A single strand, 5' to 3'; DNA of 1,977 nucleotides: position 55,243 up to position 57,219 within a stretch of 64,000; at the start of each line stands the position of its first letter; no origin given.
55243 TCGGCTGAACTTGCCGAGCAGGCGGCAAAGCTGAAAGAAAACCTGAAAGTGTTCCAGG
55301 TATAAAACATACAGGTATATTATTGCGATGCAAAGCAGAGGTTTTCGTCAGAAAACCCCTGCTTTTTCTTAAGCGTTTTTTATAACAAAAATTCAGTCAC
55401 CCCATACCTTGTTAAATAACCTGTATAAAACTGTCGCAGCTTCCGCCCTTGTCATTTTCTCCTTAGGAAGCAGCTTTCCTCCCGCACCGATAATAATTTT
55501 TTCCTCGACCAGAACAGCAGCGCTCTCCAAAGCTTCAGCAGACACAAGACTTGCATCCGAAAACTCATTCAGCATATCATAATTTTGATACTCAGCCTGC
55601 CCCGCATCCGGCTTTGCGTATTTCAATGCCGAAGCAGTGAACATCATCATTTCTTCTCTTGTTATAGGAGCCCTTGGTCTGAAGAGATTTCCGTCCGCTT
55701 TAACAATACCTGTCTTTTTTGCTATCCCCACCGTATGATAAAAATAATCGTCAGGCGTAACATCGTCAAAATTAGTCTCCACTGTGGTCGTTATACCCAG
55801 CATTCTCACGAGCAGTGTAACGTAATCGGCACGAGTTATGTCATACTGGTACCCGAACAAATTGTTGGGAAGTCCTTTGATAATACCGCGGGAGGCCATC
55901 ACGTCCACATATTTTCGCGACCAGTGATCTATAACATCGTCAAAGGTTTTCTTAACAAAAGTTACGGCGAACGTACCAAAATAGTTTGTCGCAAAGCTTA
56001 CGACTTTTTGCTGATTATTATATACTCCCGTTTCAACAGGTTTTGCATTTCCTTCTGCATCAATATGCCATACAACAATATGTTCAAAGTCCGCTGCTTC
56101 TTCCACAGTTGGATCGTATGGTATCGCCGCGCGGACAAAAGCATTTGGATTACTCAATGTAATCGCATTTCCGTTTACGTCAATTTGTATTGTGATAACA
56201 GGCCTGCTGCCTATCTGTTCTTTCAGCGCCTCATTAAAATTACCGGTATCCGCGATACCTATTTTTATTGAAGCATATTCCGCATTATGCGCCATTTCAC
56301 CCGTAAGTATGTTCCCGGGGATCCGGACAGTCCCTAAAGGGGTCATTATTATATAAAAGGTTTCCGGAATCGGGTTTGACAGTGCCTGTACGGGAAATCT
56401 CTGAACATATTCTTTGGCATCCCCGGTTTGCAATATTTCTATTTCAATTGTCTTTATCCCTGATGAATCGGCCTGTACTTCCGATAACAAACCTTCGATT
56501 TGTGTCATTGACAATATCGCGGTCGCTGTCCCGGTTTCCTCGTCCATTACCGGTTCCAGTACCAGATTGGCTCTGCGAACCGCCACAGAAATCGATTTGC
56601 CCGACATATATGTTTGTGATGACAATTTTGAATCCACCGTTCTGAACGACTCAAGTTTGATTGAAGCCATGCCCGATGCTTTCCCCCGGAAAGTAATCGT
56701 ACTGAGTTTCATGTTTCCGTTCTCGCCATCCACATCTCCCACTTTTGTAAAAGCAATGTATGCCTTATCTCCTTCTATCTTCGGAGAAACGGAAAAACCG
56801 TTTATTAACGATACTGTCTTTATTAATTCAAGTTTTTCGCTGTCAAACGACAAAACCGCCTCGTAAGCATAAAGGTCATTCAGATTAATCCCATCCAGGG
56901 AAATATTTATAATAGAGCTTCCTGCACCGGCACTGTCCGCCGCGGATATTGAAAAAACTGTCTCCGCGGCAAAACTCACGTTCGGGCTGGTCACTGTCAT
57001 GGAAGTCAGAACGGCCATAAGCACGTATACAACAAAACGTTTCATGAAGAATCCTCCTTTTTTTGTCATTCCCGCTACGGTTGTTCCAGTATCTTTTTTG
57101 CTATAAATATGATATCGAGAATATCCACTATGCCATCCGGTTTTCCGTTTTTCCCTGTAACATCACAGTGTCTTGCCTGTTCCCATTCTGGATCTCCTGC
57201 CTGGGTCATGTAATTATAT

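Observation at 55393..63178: Self-contained three-gene cohesin/dockerin/SLH cluster: enzyme (Coh+Doc), adaptor (Coh+Doc), SLH anchor (Coh)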

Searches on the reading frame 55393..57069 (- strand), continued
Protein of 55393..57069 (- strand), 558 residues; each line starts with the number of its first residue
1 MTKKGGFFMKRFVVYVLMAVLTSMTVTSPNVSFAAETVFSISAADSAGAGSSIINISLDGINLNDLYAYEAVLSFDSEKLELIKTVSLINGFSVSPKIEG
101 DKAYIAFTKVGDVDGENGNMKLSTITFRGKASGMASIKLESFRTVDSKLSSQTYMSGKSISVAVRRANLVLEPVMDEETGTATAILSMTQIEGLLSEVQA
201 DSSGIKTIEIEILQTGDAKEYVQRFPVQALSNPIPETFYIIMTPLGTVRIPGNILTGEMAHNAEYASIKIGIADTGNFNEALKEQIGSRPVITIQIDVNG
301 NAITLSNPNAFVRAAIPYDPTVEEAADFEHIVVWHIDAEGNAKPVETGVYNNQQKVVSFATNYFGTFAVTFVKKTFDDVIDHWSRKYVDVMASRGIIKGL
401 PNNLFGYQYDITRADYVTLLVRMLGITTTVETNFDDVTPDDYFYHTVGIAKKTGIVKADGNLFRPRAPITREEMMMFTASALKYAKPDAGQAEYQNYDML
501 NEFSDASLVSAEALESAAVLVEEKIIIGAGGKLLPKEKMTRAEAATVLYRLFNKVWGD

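Call 43: search_solved_structures(query=A1, max_evalue=1)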
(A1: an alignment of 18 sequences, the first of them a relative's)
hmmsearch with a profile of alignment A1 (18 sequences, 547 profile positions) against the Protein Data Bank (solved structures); distinct sequences matched with E-value up to 1: 16.
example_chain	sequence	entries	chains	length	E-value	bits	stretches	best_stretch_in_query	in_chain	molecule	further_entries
6bt4_A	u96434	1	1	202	6.2e-19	71.1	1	364-537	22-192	S-layer protein sap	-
3pyw_A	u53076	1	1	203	1.3e-18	70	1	366-537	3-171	S-layer protein sap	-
9g93_A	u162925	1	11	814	1.2e-17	66.8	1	361-537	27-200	S-layer protein sap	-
4aq1_A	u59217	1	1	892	1e-08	37.4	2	367-476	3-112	SBSB PROTEIN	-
4aq1_C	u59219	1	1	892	1.2e-08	37.1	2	367-475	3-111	SBSB PROTEIN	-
8bz2_A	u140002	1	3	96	3.5e-05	25.7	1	368-417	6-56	S-layer homology domain-containing protein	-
8bys_A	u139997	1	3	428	3.8e-05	25.6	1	360-474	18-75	S-layer homology domain-containing protein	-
8bym_A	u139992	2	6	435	0.00047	22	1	368-474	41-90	S-layer homology domain-containing protein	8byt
7zgx_A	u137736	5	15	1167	0.0011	20.8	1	372-418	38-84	S-layer protein SlpA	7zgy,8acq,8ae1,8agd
6cwc_A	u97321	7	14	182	0.0025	19.6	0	377-428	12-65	Surface (S-) layer glycoprotein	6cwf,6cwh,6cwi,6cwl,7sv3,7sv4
6cwm_A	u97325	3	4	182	0.0075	18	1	377-482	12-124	Surface (S-) layer glycoprotein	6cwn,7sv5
6cwr_A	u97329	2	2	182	0.074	14.7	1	382-480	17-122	Surface (S-) layer glycoprotein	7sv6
2jh2_A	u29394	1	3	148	0.18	13.4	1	42-97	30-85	O-GLCNACASE NAGJ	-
2o4e_A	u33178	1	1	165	0.24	13.1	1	41-97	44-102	O-GlcNAcase nagJ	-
2ozn_A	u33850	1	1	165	0.39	12.3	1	45-97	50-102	O-GlcNAcase nagJ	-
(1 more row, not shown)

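Call 47: predict_structure(alignment_id=A1)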
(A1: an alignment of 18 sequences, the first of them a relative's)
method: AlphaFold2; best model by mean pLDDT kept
length: 550 residues; sequences in the alignment: 18
mean_pLDDT: 78.1   pTM: 0.56
mean pLDDT of the five models: 78.1, 75.9, 72.7, 71.5, 69.5
residues with pLDDT >= 90: 126; 70-90: 313; 50-70: 58; < 50: 53
segments of 3 or more residues with pLDDT < 50: 18-26, 37-41, 366-401
pLDDT, mean of each block of 10 residues (from residue 1): 66 52 53 67 76 88 93 85 77 90 77 87 87 90 86 82 92 94 88 82 90 95 85 93 86 84 90 85 92 77 87 76 79 73 75 84 59 36 35 30 77 76 81 80 83 77 91 85 60 84 88 79 76 67 68
secondary structure, 60 per line:
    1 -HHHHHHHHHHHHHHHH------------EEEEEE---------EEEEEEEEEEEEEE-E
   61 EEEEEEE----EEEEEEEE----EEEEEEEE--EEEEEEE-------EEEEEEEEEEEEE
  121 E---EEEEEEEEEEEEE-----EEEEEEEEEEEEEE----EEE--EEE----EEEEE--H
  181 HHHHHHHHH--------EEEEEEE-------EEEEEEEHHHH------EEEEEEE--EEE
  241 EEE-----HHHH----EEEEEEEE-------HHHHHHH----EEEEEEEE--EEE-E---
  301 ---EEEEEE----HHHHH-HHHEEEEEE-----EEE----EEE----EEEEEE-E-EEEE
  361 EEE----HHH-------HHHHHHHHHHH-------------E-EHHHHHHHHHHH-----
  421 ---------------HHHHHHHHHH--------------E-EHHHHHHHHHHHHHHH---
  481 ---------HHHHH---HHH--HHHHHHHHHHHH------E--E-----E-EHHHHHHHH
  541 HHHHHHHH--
elements in order: H2-17 E30-35 E45-58 E60-67 E72-79 E84-91 E94-100 E108-121 E125-137 E143-156 E161-163 E166-168 E173-177 H180-189 E198-204 E212-218 H219-222 E229-235 E238-243 H249-252 E257-264 H272-278 E283-290 E293-295 E304-309 H314-318 E323-328 E334-336 E341-343 E348-353 E357-363 H378-388 H405-415 H436-445 H463-477 H490-494 H503-514 H533-548

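Call 50: fold_search(model_id=the predicted structure, library=pdb)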
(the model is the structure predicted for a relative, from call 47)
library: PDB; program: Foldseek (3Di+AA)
matches with E <= 10: 1910; with E <= 0.001: 66
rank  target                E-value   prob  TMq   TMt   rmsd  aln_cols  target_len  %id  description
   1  3pyw                  3.4e-08  1.00  0.25  0.69   6.9       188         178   27  The structure of the SLH domain from B. anthracis surface array protein at 1.8A (released 2011-04-27)
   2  2vo8                  1.5e-07  1.00  0.21  0.75   3.4       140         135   17  Cohesin module from Clostridium perfringens ATCC13124 family 33 glycoside hydrolase. (released 2008-09-02)
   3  3l8q_C                1.9e-07  1.00  0.20  0.32  14.0       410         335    9  Structure analysis of the type II cohesin dyad from the adaptor ScaA scaffoldin of Acetivibrio cellulolyticus (released 2010-05-05)
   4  3l8q_A                4.8e-07  1.00  0.18  0.28  14.8       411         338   11  Structure analysis of the type II cohesin dyad from the adaptor ScaA scaffoldin of Acetivibrio cellulolyticus (released 2010-05-05)
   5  3l8q_D                6.3e-07  1.00  0.17  0.27  14.7       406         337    9  Structure analysis of the type II cohesin dyad from the adaptor ScaA scaffoldin of Acetivibrio cellulolyticus (released 2010-05-05)
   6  4ums                  7.4e-07  1.00  0.18  0.56   4.1       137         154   18  The crystal structure of the seventh ScaB type I cohesin from Pseudobacteroides cellulosolvens (released 2015-05-06)
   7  3l8q_B                7.4e-07  1.00  0.20  0.31  13.7       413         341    9  Structure analysis of the type II cohesin dyad from the adaptor ScaA scaffoldin of Acetivibrio cellulolyticus (released 2010-05-05)
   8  6bt4                  7.9e-07  1.00  0.25  0.72   5.2       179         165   24  Crystal structure of the SLH domain of Sap from Bacillus anthracis in complex with a pyruvylated SCWP unit (released 2018-03-21)
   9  2jh2_C                1.2e-06  1.00  0.20  0.76   3.1       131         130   17  X-ray crystal structure of a cohesin-like module from Clostridium perfringens (released 2007-11-06)
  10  2xdh                  1.3e-06  1.00  0.18  0.65   3.7       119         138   15  Non-cellulosomal cohesin from the hyperthermophilic archaeon Archaeoglobus fulgidus (released 2010-05-26)
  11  2jh2_A                1.4e-06  1.00  0.21  0.75   3.5       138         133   15  X-ray crystal structure of a cohesin-like module from Clostridium perfringens (released 2007-11-06)
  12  1qzn                  2.5e-06  1.00  0.20  0.58   4.5       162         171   10  Crystal Structure Analysis of a type II cohesin domain from the cellulosome of Acetivibrio cellulolyticus (released 2004-09-21)
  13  2jh2_B                2.6e-06  1.00  0.21  0.79   3.0       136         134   16  X-ray crystal structure of a cohesin-like module from Clostridium perfringens (released 2007-11-06)
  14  5nrk_A                2.7e-06  1.00  0.20  0.63   4.2       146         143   18  Crystal structure of the sixth cohesin from Acetivibrio cellulolyticus' scaffoldin B in complex with Cel5 dockerin S15 (released 2018-01-31)
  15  5nrm_A                2.9e-06  1.00  0.20  0.65   4.1       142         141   19  Crystal structure of the sixth cohesin from Acetivibrio cellulolyticus' scaffoldin B in complex with Cel5 dockerin S51 (released 2018-01-31)
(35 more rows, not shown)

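Call 78: search_solved_structures(query=L038:9239-11161:+, max_evalue=0.001)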
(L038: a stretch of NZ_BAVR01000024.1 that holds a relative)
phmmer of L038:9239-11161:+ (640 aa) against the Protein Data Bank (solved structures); distinct sequences matched with E-value up to 0.001: 19.
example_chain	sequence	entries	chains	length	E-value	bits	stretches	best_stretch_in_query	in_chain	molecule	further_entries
3l8q_A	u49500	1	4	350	2.7e-82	280.5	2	33-192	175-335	Cellulosomal scaffoldin adaptor protein B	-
3kcp_B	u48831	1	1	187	1.1e-77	265.2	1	26-196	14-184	Cellulosome anchoring protein, cohesin region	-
2b59_A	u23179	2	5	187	1.2e-77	265.2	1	26-196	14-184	COG1196: Chromosome segregation ATPases | Scaffolding dockerin binding protein A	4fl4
5m0y_A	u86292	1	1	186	8.2e-77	262.4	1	26-201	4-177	Cellulosome anchoring protein cohesin region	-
2bm3_A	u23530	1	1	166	7e-76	259.3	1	28-190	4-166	SCAFFOLDING DOCKERIN BINDING PROTEIN A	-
3ghp_A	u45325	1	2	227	3e-46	161.5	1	33-235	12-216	Cellulosomal scaffoldin adaptor protein B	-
4u3s_A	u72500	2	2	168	1.7e-44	155.7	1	33-191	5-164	Cellulosomal scaffoldin adaptor protein B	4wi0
3fnk_A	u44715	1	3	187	1e-43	153.1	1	33-192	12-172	Cellulosomal scaffoldin adaptor protein B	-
5g5d_A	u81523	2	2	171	1.6e-40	142.6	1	33-190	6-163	CELLULOSOME ANCHORING PROTEIN COHESIN REGION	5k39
1qzn_A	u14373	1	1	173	1.8e-38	135.8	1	30-190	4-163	cellulosomal scaffoldin adaptor protein B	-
3f2l_A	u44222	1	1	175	2.1e-38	135.6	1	31-191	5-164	Cellulosomal scaffoldin adaptor protein B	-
1zv9_A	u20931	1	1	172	2.3e-38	135.4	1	31-190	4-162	Cellulosomal scaffoldin adaptor protein B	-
3bwz_A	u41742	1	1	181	2.4e-38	135.4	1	31-191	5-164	Cellulosomal scaffoldin adaptor protein B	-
2y3n_A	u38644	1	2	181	1.2e-23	86.9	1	35-190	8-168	CELLULOSOMAL SCAFFOLDIN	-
1tyj_A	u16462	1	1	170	1.3e-23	86.7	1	36-190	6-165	cellulosomal scaffoldin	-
6bt4_A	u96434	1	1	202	4e-16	62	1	458-636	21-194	S-layer protein sap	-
3pyw_A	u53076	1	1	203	1.7e-15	59.9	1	461-636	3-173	S-layer protein sap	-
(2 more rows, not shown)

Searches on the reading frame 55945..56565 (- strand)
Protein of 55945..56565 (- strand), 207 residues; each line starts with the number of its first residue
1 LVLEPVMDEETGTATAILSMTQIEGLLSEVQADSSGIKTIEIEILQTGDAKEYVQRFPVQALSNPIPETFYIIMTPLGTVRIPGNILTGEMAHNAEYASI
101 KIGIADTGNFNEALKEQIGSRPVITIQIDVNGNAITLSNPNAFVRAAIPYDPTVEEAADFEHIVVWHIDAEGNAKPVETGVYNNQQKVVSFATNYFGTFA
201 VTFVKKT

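Call 7: search_protein_families(library=pfam, proteins=[window:55945-56565:-], max_evalue=10)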
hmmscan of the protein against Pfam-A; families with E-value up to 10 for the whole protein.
seq(207 aa): 0 families

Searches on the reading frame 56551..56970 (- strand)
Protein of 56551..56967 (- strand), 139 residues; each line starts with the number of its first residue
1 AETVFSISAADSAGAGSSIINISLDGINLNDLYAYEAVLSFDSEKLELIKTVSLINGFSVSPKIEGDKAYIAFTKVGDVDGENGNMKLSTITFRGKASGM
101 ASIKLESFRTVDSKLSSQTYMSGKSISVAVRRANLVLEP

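Call 7: search_protein_families(library=pfam, proteins=[window:56560-56970:-], max_evalue=10)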
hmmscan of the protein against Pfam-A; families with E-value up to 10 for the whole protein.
seq(137 aa): 2 families
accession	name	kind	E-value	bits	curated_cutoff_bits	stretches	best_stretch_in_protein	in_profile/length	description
PF00963.24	Cohesin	-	0.00053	20.6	24.1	1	8-123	5-131/139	Cohesin domain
PF23658.1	PDZ_CPAF_rel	-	0.023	15.1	27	1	18-63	6-47/120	CPAF-like PDZ domain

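Call 9: search_solved_structures(query=window:56560-56970:-, max_evalue=10)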
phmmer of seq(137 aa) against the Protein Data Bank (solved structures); distinct sequences matched with E-value up to 10: 5.
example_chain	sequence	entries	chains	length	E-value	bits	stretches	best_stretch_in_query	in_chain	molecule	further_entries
2jh2_A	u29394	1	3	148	0.46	13.9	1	7-76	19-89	O-GLCNACASE NAGJ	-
2o4e_A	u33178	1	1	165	0.55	13.7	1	7-76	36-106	O-GlcNAcase nagJ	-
2ozn_A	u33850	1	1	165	0.64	13.4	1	7-76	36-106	O-GlcNAcase nagJ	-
2w1n_A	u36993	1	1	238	0.78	13.2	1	7-75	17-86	O-GLCNACASE NAGJ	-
2jgq_A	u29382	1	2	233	1.5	12.3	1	22-114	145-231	TRIOSEPHOSPHATE ISOMERASE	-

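Call 75: search_protein_representatives(protein=window:56551-56967:-)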
Query: 139 residues. Proteins with E-value up to 0.001 (for the whole library): 337; up to 1e-10: 145; up to 1e-30: 4. The best 150 are listed.
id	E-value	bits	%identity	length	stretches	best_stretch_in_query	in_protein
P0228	6.4e-52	190.9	71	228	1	4-139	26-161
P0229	8.4e-43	161.5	87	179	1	1-97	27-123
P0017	5.8e-33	129.8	51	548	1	4-136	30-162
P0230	8.4e-31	122.8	56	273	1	16-130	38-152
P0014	1.7e-30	121.8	46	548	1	4-139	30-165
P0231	2.4e-28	114.9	51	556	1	13-132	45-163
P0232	9.3e-28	113.0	50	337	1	8-132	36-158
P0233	1.9e-24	102.3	49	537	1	5-129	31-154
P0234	3.1e-21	91.9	38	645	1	17-134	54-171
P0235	8.1e-21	90.6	43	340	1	8-120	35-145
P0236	9.8e-21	90.3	42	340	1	12-130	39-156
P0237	3.0e-20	88.8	31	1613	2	12-128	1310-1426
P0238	4.2e-20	88.3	37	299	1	9-131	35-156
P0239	1.8e-19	86.3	45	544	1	16-122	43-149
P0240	3.7e-19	85.2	40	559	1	16-132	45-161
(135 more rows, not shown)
